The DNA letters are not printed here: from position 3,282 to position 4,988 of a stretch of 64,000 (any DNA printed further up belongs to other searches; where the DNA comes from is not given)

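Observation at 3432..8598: Ppm1-like GT2 plus two GT-C membrane enzymes: extracytoplasmic glycosylation module inside the same cluster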

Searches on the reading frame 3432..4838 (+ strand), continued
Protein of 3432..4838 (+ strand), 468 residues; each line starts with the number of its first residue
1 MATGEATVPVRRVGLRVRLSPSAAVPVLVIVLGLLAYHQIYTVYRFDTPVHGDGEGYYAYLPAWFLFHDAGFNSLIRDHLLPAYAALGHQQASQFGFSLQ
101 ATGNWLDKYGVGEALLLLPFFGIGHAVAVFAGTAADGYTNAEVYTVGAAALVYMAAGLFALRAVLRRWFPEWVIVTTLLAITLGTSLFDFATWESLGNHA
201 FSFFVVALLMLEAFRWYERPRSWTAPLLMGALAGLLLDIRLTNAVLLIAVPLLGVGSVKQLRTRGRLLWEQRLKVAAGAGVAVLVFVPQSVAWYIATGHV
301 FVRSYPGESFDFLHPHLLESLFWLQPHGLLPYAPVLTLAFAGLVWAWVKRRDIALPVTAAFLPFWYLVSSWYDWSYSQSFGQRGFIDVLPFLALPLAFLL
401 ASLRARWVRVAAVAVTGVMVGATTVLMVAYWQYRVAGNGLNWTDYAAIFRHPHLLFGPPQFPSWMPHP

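Call 79: search_protein_families(library=pfam, proteins=[L001:12058-12942:-], max_evalue=1)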
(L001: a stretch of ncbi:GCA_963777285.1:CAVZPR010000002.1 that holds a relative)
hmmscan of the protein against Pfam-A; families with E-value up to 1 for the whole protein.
L001:12058-12942:- (294 aa): 3 families
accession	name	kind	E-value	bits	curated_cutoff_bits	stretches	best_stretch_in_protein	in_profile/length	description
PF13115.11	YtkA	-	0.038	15.1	25.9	1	35-114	11-85/85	YtkA-like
PF09134.16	Invasin_D3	-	0.084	13.8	33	1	48-80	22-53/98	Invasin, domain 3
PF05324.18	Sperm_Ag_HE2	-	0.16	12.8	20.1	1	9-50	6-47/70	Sperm antigen HE2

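Call 99: search_protein_representatives(alignment_id=A1)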
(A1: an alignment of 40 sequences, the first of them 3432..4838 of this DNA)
Query: 40 sequences, 477 profile positions. Proteins with E-value up to 0.001 (for the whole library): 18236; up to 1e-10: 10493; up to 1e-30: 5739. The best 150 are listed.
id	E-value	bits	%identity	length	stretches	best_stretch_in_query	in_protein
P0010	3.4e-194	662.1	-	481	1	8-470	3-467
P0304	1.5e-147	508.3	-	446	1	36-461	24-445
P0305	1.2e-146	505.4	-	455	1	20-462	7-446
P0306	7.1e-143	492.9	-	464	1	30-461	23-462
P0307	2.5e-142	491.1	-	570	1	33-462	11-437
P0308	2.6e-137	474.6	-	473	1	33-459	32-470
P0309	1.4e-134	465.5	-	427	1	34-461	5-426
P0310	4.3e-134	463.9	-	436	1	36-461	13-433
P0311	1.7e-133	462.0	-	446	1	36-464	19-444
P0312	1.3e-132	459.1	-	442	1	28-460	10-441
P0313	8.8e-132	456.3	-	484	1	35-462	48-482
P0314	1.5e-130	452.3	-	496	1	34-462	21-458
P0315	1.1e-128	446.2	-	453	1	34-460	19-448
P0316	4.9e-127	440.7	-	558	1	33-461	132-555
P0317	1.5e-126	439.1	-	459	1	32-459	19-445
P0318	2.5e-126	438.4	-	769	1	26-462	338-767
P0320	5.3e-125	434.0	-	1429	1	30-460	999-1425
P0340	1.4e-117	409.5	-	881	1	38-459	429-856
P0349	8.4e-116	403.6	-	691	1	36-464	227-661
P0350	4.4e-115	401.3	-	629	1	29-456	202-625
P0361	3.4e-113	395.0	-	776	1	33-459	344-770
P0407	7.8e-108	377.3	-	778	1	39-463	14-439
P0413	3.3e-107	375.3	-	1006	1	33-461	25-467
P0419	7.1e-107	374.2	-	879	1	38-461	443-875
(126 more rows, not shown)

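Call 100: search_protein_families(library=pfam, proteins=[P0318, P0320, P0340, P0349, P0350, P0361, P0419, P0316, P0413, P0407], max_evalue=0.001)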
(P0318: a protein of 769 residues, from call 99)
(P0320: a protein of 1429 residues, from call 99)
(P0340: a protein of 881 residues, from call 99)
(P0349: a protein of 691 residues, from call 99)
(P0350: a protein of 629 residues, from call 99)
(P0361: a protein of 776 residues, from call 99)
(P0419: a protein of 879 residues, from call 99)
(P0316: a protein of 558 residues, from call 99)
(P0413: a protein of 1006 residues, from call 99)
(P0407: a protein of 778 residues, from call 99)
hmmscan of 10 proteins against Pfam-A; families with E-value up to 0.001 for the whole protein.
P0318 (769 aa): 1 family
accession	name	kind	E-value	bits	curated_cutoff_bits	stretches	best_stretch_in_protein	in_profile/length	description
PF09586.16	YfhO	-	1.1e-08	34.5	28.5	1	205-281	756-833/835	Bacterial membrane protein YfhO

P0320 (1429 aa): 1 family
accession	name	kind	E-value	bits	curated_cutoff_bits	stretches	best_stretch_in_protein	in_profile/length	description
PF09586.16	YfhO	-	8.9e-15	54.6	28.5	2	866-940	756-831/835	Bacterial membrane protein YfhO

P0340 (881 aa): 0 families

P0349 (691 aa): 0 families

P0350 (629 aa): 0 families

P0361 (776 aa): 0 families

P0419 (879 aa): 1 family
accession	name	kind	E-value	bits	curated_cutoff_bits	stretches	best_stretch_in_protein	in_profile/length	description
PF20394.4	DUF6688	-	0.00049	20.3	26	0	569-634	85-151/248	DUF6688 N-terminal domain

P0316 (558 aa): 0 families

P0413 (1006 aa): 1 family
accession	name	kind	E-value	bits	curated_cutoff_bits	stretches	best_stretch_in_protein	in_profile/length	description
PF09586.16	YfhO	-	6.4e-14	51.7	28.5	1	875-983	725-835/835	Bacterial membrane protein YfhO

P0407 (778 aa): 1 family
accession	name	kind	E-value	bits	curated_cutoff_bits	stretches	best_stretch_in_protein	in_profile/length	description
PF13231.12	PMT_2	-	9.2e-07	29.6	26.1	1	129-254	22-146/160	Dolichyl-phosphate-mannose-protein mannosyltransferase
